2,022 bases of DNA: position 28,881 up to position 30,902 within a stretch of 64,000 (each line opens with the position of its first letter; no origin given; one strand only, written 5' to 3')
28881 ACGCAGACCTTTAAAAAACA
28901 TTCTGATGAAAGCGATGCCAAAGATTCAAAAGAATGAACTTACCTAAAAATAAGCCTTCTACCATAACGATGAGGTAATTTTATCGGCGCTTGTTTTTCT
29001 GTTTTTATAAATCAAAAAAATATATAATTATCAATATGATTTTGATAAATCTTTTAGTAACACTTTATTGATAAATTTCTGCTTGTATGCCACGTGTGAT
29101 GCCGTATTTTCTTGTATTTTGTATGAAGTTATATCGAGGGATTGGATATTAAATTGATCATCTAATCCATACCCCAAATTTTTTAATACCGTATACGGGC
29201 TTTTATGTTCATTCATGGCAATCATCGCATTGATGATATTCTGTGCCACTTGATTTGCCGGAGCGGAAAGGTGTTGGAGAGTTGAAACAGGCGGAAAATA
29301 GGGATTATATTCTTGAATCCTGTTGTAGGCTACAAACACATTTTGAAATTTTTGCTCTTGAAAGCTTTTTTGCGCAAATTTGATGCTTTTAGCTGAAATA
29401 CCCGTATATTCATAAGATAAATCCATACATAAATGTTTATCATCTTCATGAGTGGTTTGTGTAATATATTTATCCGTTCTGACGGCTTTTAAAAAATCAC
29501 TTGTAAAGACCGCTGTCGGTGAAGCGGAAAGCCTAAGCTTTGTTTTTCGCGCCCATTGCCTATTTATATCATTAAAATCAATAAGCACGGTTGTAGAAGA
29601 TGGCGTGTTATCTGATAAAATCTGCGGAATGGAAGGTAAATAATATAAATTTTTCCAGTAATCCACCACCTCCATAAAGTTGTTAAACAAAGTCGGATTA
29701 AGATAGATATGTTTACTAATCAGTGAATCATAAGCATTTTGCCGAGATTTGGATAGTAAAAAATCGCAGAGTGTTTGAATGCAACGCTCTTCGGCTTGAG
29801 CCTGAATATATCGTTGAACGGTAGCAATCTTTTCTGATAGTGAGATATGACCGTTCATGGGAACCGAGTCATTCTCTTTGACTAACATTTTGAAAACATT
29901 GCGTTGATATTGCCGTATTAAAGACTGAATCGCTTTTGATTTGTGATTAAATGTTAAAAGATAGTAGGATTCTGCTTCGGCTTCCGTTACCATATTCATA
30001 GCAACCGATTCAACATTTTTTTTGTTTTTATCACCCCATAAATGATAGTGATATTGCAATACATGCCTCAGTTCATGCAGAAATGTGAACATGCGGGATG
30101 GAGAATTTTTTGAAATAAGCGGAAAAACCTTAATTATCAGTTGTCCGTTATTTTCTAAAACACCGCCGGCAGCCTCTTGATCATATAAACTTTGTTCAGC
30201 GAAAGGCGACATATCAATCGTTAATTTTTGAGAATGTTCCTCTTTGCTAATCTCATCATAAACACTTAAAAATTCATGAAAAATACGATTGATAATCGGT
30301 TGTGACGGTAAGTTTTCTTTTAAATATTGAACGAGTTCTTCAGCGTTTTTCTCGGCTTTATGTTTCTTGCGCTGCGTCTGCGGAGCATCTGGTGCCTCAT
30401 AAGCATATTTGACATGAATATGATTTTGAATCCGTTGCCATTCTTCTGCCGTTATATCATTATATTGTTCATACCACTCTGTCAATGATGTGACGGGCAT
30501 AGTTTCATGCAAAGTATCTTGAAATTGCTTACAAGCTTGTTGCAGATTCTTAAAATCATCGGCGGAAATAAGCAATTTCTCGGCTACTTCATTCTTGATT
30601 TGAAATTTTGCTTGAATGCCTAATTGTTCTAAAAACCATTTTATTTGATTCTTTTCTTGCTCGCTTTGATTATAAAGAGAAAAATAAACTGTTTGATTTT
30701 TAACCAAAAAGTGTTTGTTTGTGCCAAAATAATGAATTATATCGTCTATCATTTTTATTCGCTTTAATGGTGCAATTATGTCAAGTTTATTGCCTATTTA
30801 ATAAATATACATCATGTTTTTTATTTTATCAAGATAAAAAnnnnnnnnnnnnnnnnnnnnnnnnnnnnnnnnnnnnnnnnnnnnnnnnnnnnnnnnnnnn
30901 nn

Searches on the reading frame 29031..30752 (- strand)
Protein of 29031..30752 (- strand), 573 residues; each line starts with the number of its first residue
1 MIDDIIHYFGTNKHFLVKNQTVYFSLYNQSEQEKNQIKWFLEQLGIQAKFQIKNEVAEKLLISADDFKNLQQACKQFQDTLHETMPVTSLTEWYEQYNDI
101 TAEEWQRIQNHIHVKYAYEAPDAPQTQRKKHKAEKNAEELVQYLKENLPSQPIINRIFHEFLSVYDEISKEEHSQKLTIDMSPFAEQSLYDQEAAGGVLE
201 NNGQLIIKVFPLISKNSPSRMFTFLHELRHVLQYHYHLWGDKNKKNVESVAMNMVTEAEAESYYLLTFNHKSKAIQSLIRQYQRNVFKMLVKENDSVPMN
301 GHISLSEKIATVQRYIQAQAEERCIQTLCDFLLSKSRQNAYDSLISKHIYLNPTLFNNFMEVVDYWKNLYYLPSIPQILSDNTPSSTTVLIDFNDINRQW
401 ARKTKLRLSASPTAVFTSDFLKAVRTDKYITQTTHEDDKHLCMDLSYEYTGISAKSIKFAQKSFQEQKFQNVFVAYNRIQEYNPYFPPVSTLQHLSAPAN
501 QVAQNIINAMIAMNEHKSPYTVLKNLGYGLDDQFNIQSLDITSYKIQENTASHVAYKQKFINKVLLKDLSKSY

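Call 32: find_encoding_contigs(protein=window:29031-30752:-, flank=10000, max_places=1)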
Protein window:29031-30752:- (573 aa): 8 contigs read that carry it; 1 place shown.
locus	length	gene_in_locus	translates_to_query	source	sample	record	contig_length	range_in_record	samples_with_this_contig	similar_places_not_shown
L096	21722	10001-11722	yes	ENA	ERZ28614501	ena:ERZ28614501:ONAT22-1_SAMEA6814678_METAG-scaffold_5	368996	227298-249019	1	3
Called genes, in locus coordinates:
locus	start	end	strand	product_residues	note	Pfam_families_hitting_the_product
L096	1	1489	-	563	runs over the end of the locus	PF13599:Pentapeptide_4 (weak), PF00805:Pentapeptide (weak), PF13576:Pentapeptide_3 (faint), PF00805:Pentapeptide (weak)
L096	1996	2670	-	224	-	PF01726:LexA_DNA_bind, PF12802:MarR_2 (weak), PF00717:Peptidase_S24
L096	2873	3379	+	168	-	PF12796:Ank_2, PF13606:Ank_3 (faint), PF13637:Ank_4, PF13857:Ank_5 (weak), PF00023:Ank (weak)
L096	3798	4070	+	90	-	PF00216:Bac_DNA_binding, PF18291:HU-HIG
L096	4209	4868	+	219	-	-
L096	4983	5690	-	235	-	PF11967:RecO_N (faint), PF02565:RecO_C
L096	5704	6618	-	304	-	PF03193:RsgA_GTPase (faint), PF00350:Dynamin_N (faint), PF01926:MMR_HSR1, PF02421:FeoB_N, PF10662:PduV-EutP, PF00009:GTP_EFTU, PF07650:KH_2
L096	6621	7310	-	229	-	PF14622:Ribonucleas_3_3, PF00636:Ribonuclease_3, PF14709:DND1_DSRM (weak), PF00035:dsrm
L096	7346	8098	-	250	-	PF10502:Peptidase_S26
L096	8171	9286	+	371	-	PF01702:TGT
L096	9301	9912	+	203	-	PF05258:DciA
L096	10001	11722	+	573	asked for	-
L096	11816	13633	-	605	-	-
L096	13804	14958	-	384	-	PF13302:Acetyltransf_3 (weak), PF00583:Acetyltransf_1 (weak)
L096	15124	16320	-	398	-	PF13302:Acetyltransf_3, PF00583:Acetyltransf_1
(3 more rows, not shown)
